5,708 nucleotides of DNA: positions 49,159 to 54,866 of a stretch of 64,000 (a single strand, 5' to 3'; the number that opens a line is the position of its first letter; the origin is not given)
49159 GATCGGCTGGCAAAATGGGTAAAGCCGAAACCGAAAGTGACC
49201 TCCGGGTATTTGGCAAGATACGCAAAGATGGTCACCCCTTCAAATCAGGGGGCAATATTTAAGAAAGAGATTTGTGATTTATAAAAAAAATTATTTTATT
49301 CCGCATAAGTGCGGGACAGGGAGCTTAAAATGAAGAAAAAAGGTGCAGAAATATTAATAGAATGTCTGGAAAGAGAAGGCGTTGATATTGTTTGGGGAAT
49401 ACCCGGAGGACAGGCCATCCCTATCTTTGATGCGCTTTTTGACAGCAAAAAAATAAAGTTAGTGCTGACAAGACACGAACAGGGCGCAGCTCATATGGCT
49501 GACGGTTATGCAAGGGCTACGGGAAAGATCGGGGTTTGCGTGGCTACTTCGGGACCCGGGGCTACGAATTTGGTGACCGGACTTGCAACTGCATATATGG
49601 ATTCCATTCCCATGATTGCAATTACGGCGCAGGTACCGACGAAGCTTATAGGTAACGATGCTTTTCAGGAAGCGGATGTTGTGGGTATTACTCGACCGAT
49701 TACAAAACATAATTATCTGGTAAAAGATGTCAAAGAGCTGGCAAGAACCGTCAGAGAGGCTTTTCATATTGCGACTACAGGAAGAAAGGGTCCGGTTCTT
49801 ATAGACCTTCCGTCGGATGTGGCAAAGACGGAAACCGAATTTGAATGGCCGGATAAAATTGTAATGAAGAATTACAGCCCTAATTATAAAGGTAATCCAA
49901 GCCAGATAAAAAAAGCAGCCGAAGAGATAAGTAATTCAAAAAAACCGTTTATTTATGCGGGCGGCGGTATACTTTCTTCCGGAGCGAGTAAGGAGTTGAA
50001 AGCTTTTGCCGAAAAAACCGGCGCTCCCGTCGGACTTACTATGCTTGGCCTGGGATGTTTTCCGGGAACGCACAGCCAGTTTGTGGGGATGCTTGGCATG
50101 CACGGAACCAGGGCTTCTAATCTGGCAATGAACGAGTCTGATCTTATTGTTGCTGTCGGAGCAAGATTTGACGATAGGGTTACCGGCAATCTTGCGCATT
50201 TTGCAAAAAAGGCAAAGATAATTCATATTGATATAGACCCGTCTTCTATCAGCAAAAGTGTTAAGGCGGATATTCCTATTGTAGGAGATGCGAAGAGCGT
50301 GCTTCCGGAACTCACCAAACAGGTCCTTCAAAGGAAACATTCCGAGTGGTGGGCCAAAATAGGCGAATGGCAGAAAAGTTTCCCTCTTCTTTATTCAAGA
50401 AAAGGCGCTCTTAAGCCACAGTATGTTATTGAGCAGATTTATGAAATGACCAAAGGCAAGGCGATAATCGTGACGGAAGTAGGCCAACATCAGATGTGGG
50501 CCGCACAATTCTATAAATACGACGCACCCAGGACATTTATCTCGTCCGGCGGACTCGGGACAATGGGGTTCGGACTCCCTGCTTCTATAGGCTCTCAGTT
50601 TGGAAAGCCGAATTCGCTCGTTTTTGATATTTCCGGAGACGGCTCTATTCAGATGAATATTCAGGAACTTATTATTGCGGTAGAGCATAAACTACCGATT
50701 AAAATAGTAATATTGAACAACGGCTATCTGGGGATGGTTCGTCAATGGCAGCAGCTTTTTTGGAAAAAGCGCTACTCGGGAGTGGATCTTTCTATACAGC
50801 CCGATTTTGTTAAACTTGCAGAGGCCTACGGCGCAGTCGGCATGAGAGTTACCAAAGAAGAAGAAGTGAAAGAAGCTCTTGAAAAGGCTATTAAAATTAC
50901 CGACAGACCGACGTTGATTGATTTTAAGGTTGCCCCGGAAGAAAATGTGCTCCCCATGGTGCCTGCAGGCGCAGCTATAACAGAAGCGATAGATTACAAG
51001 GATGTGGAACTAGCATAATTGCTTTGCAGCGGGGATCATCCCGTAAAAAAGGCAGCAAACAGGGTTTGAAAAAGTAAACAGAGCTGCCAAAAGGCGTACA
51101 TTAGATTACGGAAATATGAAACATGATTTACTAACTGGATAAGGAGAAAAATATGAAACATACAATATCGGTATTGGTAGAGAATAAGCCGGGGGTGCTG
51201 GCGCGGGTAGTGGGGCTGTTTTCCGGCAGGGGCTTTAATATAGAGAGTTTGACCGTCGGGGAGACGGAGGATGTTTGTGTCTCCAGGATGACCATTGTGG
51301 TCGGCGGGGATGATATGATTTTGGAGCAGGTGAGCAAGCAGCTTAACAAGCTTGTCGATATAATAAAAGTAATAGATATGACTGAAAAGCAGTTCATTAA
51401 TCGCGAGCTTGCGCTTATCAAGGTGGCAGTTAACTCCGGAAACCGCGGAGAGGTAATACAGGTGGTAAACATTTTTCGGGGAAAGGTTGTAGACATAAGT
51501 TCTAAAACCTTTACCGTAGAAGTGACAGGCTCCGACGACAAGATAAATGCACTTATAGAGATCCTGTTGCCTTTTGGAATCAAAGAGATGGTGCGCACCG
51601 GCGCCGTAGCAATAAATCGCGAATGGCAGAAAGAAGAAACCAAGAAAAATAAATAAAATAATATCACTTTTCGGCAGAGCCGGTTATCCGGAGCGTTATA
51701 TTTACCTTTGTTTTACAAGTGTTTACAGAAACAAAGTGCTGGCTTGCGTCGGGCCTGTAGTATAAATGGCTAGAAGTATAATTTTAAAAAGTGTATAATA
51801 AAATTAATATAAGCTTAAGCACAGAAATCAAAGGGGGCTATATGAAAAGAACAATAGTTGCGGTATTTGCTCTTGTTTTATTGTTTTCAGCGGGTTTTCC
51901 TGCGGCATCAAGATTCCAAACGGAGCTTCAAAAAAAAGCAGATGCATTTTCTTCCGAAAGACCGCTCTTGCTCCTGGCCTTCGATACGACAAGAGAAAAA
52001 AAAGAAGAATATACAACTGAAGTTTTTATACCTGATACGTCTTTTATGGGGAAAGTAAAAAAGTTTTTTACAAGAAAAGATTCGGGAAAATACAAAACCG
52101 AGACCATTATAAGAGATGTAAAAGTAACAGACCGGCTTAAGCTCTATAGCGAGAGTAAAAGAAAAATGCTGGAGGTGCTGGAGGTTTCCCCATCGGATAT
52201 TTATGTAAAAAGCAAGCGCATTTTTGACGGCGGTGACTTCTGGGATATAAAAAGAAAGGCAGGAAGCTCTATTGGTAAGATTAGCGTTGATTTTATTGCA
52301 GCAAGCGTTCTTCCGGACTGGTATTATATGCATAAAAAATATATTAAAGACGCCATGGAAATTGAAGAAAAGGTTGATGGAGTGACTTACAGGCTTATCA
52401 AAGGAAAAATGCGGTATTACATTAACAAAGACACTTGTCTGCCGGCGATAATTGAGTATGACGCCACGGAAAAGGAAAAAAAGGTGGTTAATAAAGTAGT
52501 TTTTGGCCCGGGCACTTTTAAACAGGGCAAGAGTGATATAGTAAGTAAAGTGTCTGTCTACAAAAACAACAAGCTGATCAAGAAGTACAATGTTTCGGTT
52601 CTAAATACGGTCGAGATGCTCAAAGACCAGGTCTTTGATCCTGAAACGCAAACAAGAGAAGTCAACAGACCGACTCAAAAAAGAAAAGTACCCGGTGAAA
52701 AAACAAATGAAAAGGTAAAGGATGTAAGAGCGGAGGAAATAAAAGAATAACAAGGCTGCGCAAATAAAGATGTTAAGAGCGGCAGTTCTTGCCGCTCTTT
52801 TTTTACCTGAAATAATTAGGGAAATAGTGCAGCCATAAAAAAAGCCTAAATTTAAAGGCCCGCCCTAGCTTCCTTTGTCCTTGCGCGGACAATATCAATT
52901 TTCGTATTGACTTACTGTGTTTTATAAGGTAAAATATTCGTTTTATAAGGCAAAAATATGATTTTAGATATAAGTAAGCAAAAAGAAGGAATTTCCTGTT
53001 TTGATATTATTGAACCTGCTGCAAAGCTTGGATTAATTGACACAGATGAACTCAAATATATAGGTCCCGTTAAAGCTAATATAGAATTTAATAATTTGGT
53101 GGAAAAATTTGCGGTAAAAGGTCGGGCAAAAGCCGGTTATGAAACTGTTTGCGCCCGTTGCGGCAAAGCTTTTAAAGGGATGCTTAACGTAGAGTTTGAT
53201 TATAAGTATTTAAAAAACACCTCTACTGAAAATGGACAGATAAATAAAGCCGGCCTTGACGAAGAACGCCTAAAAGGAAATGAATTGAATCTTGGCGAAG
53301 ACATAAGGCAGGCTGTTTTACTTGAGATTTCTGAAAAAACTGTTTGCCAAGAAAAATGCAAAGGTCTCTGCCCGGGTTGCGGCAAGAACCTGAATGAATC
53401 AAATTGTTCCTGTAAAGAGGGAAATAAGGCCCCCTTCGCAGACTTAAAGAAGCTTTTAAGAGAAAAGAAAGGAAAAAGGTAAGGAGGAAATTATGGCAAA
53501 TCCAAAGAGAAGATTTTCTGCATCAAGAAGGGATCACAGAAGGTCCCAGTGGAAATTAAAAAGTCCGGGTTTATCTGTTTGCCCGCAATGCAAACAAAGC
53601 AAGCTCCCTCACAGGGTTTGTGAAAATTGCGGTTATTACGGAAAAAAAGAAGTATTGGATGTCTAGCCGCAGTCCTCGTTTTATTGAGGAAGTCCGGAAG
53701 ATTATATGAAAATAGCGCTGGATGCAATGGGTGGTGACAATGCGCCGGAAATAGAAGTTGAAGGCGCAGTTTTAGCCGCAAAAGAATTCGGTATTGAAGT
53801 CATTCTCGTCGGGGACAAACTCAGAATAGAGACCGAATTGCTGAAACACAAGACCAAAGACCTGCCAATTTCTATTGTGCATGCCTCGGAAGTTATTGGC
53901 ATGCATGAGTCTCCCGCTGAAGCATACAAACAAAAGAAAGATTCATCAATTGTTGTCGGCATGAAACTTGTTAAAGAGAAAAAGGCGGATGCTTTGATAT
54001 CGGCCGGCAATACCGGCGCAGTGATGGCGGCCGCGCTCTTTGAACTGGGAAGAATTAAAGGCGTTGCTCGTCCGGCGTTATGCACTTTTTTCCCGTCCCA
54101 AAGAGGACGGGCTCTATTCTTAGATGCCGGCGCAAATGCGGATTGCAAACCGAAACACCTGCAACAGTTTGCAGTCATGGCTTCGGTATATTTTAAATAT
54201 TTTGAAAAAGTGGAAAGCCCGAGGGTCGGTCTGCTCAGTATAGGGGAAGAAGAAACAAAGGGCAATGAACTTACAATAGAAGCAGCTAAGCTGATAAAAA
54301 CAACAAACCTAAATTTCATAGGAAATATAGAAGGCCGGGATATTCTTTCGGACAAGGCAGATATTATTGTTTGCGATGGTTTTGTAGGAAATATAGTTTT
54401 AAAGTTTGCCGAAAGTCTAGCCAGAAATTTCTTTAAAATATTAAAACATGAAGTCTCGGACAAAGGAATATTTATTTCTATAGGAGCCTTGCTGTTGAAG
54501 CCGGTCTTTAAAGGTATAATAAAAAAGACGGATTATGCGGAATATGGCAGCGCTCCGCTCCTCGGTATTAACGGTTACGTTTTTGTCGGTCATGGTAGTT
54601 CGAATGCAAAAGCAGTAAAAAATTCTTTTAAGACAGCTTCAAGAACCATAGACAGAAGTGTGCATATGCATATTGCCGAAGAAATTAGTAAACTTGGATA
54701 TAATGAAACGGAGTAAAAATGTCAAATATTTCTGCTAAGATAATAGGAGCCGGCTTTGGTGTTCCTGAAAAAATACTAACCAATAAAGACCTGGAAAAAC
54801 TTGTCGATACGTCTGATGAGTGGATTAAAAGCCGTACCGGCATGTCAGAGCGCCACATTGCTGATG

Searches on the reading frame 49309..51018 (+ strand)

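Call 50: search_protein_families(library=ncbifam, proteins=[window:49309-51018:+], max_evalue=1e-10)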
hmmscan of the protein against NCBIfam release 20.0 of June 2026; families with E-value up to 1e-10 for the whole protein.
window:49309-51018:+ (569 aa): 51 families (the best 25 are shown)
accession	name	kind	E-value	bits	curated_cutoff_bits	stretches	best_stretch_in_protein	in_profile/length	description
NF004710.0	PRK06048.1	equivalog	2.6e-269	894.4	976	1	8-563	6-559/561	acetolactate synthase large subunit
TIGR00118.1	acolac_lg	equivalog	7.9e-251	833.4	538.35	1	11-562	2-555/557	biosynthetic-type acetolactate synthase large subunit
NF005409.0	PRK06965.1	equivalog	2e-230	766.2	1035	1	7-560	18-580/587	acetolactate synthase 3 catalytic subunit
NF005824.0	PRK07710.1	equivalog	1.6e-229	763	976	1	5-559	12-566/573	acetolactate synthase large subunit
NF005860.0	PRK07789.1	equivalog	1.2e-228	760.4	881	1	7-559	31-596/615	acetolactate synthase large subunit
NF006319.0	PRK08527.1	equivalog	1.1e-227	756.9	905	1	8-561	2-558/565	acetolactate synthase large subunit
NF006581.0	PRK09107.1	equivalog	5.3e-220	731.7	974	1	7-560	8-572/595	acetolactate synthase 3 large subunit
NF005228.0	PRK06725.1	equivalog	1.8e-219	729.7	991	1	10-561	16-565/571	acetolactate synthase large subunit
NF004919.0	PRK06276.1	equivalog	7.9e-219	727.8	866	1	11-566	2-562/582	acetolactate synthase large subunit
NF005058.0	PRK06466.1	equivalog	2.5e-215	716.3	951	1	11-556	5-562/574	acetolactate synthase 3 large subunit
NF005651.0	PRK07418.1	subfamily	2.4e-211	703.1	942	1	5-564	14-582/617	acetolactate synthase large subunit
NF006524.0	PRK08978.1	equivalog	3.1e-203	676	738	1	11-562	2-545/548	acetolactate synthase 2 catalytic subunit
NF006525.0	PRK08979.1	equivalog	5.3e-201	668.9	1084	1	11-559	5-563/572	acetolactate synthase 3 large subunit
NF005364.0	PRK06882.1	equivalog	1.4e-198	660.9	1083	1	9-563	3-567/574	acetolactate synthase 3 large subunit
NF005936.0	PRK07979.1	equivalog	3.2e-194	646.5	1080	1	11-559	5-565/574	acetolactate synthase 3 large subunit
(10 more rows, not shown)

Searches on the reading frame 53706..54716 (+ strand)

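Call 73: search_protein_families(library=ncbifam, proteins=[window:53706-54716:+], max_evalue=1e-15)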
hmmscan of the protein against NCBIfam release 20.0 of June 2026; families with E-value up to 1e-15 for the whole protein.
window:53706-54716:+ (336 aa): 3 families
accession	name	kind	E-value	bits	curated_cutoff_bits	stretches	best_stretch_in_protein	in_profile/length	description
TIGR00182.1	plsX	equivalog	1.9e-114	382.3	243.4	1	1-330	1-330/337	phosphate acyltransferase PlsX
NF010419.0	PRK13845.1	equivalog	3.5e-87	293.1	729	1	2-324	99-430/440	putative glycerol-3-phosphate acyltransferase PlsX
NF010420.0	PRK13846.1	equivalog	6e-45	153.8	536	1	2-311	4-299/316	phosphate acyltransferase PlsX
